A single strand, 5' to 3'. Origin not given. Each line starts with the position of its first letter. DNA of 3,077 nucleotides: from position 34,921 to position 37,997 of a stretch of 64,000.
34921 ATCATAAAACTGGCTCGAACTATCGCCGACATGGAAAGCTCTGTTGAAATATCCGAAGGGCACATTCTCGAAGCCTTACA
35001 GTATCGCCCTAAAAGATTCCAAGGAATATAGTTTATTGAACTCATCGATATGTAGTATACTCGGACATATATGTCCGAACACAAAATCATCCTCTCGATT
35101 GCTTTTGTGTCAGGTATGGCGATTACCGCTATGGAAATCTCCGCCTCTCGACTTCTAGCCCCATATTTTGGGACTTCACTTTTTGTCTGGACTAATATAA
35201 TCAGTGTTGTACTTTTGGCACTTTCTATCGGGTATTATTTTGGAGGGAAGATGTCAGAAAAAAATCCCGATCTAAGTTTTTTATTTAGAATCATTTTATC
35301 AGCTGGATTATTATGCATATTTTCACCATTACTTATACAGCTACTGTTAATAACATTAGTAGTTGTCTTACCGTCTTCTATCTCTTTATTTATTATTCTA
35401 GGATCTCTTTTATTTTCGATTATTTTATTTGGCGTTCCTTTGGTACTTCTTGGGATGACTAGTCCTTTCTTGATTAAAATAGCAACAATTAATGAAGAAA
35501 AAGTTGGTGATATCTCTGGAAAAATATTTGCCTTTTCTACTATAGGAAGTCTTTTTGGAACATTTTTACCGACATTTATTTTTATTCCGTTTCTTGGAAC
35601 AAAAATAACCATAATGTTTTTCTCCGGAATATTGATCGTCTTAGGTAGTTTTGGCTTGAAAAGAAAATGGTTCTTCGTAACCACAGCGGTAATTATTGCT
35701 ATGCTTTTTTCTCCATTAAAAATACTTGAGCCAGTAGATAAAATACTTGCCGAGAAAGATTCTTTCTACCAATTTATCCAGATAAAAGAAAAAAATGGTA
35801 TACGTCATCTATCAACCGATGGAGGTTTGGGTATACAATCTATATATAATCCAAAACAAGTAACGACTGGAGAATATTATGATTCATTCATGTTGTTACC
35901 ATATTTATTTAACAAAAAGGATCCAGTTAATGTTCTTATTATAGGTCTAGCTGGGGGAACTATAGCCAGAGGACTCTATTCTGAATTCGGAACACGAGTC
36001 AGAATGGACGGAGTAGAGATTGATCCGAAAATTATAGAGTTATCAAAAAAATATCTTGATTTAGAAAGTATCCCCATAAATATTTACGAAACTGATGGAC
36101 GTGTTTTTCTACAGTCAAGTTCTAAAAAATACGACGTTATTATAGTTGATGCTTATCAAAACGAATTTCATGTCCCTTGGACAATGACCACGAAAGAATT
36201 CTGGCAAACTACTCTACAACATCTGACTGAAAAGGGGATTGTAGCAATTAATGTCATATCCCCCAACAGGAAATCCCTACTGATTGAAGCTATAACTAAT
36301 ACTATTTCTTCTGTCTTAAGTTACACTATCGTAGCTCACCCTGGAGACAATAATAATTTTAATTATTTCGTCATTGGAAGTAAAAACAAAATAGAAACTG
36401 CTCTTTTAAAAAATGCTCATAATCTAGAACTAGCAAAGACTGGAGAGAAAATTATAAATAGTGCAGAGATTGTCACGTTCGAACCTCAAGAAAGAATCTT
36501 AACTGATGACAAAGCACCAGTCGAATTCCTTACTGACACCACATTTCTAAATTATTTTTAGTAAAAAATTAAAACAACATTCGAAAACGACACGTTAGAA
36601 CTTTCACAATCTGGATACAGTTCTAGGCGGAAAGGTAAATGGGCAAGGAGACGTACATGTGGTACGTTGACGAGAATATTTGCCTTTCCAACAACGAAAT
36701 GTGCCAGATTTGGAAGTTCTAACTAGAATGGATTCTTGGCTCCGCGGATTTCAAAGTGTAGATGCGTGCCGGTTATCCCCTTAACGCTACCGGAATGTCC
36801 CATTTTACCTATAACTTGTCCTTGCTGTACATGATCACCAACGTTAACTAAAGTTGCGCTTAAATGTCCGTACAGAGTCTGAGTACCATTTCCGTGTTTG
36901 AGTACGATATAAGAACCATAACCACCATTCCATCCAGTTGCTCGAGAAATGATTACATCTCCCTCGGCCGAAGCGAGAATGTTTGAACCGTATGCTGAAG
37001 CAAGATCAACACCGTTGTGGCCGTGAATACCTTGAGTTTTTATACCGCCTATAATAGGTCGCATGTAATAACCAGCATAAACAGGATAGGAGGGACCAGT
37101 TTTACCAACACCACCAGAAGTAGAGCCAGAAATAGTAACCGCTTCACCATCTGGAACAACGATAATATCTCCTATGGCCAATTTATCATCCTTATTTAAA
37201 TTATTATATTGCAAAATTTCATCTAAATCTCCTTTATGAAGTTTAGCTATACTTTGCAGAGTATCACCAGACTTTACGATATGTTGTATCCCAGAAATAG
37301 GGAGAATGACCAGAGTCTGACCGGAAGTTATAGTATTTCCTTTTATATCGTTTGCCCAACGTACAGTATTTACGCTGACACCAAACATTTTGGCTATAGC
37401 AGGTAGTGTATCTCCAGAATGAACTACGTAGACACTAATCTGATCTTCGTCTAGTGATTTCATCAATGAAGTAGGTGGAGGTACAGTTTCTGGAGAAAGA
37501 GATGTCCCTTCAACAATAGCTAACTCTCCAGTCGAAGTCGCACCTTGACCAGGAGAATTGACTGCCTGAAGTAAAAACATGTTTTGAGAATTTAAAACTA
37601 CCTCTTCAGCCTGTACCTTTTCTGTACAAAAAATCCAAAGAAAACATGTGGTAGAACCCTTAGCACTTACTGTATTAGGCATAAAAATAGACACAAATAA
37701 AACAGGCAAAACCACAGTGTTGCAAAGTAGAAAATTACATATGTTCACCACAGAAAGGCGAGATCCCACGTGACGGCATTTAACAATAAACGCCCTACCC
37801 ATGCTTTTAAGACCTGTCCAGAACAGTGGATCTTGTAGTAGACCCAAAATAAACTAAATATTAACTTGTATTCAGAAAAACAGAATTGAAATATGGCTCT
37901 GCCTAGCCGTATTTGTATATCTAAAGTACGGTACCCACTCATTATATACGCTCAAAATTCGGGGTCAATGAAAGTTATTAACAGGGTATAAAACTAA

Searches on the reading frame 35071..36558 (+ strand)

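Call 52: search_protein_families(library=pfam, proteins=[window:35071-36558:+], max_evalue=0.001)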
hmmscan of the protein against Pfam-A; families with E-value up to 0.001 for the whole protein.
window:35071-36558:+ (496 aa): 1 family
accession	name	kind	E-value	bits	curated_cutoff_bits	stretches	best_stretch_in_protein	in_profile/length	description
PF01564.23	Spermine_synth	-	3.4e-15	56.5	22.9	1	279-439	13-179/186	Spermine/spermidine synthase domain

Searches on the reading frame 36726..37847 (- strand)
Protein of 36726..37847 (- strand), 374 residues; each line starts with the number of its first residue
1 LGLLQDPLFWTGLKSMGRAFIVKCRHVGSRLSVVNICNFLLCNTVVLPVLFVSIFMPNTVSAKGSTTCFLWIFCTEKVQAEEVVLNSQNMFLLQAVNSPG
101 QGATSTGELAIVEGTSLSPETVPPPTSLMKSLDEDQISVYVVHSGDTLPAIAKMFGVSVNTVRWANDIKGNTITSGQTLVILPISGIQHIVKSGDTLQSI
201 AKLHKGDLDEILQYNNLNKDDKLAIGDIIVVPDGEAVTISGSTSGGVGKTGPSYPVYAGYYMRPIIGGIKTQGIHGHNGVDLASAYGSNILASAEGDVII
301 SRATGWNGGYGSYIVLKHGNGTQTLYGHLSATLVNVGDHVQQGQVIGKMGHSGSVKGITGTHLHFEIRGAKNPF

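Call 52: search_protein_families(library=pfam, proteins=[window:36726-37847:-], max_evalue=0.001)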
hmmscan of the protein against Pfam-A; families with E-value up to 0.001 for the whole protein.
window:36726-37847:- (374 aa): 4 families
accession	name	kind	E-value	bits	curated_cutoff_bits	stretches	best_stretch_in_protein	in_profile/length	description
PF01551.29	Peptidase_M23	-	7e-28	97.1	28.7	1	276-372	2-92/96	Peptidase family M23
PF01476.26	LysM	-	2.8e-23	82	20.9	2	189-232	1-43/43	LysM domain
PF23473.1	LysM3_LYK4_5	-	2.1e-11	44.2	29.3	1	140-175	5-40/48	LYK4/5 LysM3 domain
PF23446.1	LysM1_NFP_LYK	-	1.5e-06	29.4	36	0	196-232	17-54/60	NFP/LYK LysM1 domain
